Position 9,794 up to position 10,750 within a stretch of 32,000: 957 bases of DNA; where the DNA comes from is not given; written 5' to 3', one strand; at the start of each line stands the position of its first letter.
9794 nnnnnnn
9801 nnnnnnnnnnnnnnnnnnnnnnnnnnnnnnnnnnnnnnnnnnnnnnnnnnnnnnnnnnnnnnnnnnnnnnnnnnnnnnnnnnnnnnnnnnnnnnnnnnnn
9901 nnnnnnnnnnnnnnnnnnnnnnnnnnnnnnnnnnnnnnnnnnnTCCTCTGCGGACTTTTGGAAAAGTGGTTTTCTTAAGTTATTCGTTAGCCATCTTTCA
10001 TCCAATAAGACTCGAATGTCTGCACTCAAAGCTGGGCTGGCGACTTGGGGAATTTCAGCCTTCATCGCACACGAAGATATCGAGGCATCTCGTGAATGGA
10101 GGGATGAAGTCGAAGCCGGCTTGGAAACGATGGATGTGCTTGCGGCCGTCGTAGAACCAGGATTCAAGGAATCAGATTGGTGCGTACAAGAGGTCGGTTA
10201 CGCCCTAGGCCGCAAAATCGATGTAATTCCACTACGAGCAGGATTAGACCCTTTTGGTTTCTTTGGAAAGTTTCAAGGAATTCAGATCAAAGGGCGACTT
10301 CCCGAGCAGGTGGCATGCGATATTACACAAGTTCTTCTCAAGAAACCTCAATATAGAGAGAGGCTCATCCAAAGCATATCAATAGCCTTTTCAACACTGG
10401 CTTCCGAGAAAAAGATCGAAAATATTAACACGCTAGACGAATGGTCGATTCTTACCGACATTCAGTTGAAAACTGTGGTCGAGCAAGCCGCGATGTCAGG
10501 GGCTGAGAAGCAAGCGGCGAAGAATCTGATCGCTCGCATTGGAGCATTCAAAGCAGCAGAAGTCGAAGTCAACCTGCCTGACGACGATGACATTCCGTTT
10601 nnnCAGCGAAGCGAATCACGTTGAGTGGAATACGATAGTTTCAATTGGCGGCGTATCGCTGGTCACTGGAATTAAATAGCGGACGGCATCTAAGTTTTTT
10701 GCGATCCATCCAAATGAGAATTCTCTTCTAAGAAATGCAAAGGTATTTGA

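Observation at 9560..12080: Thoeris-like but non-canonical two-gene cassette: TIR protein plus SIR2-TIR fusion in an AT-rich islet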

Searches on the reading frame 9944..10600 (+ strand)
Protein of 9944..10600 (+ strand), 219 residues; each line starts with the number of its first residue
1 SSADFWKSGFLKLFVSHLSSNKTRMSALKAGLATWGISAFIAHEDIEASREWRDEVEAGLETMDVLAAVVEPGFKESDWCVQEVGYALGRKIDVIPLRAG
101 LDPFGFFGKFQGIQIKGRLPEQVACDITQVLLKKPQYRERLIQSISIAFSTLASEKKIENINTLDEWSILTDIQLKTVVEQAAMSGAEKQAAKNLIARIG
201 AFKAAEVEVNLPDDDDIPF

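Call 93: search_protein_representatives(protein=window:9944-10600:+)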
Query: 219 residues. Proteins with E-value up to 0.001 (for the whole library): 3315; up to 1e-10: 2145; up to 1e-30: 170. The best 150 are listed.
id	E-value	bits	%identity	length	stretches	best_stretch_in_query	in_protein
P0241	3.8e-83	294.8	62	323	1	2-219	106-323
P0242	1.1e-74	267.1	63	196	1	25-219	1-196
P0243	4.7e-57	209.6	68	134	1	25-158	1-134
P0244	1.7e-50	188.1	47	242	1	3-219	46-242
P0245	4.7e-44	167.1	89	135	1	39-122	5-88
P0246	5.7e-42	160.3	50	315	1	2-164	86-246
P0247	3.7e-41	157.7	57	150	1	3-121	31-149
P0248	3.9e-41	157.6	55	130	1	88-219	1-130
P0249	5.4e-41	157.1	52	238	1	4-132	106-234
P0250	7.7e-41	156.6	47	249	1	3-150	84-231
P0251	8.2e-41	156.6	56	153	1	83-219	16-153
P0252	9.2e-41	156.4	43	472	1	2-172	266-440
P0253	1.5e-40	155.7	43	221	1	4-182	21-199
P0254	2.7e-40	154.8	42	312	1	3-185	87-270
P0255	3.3e-40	154.5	45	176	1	41-204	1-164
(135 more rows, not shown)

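Call 96: search_protein_families(library=pfam, alignment_id=A7, max_evalue=0.001)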
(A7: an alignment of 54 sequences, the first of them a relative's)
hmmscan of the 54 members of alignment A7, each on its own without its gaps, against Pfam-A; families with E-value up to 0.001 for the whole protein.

A. member 1, P0241 (323 aa): 2 families
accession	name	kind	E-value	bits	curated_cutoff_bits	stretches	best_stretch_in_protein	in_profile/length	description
PF18865.6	AbiJ_NTD5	-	4.7e-24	84.6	26.7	1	1-92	1-92/93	AbiJ N-terminal domain 5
PF13676.11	TIR_2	-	8e-14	52.6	28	1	118-222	2-111/122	TIR domain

B. families by the number of members that match (of 54 scanned): 6 families
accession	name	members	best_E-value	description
PF13676.11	TIR_2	54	5.3e-20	TIR domain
PF01582.25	TIR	19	5.2e-09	TIR domain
PF10137.14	CAP12-PCTIR_TIR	2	0.00039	CAP12/Pycsar effector protein, TIR domain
PF18860.6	AbiJ_NTD3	1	7.4e-47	AbiJ N-terminal domain 3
PF18865.6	AbiJ_NTD5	1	4.7e-24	AbiJ N-terminal domain 5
PF08937.16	ThsB_TIR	1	0.00075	Thoeris protein ThsB, TIR-like domain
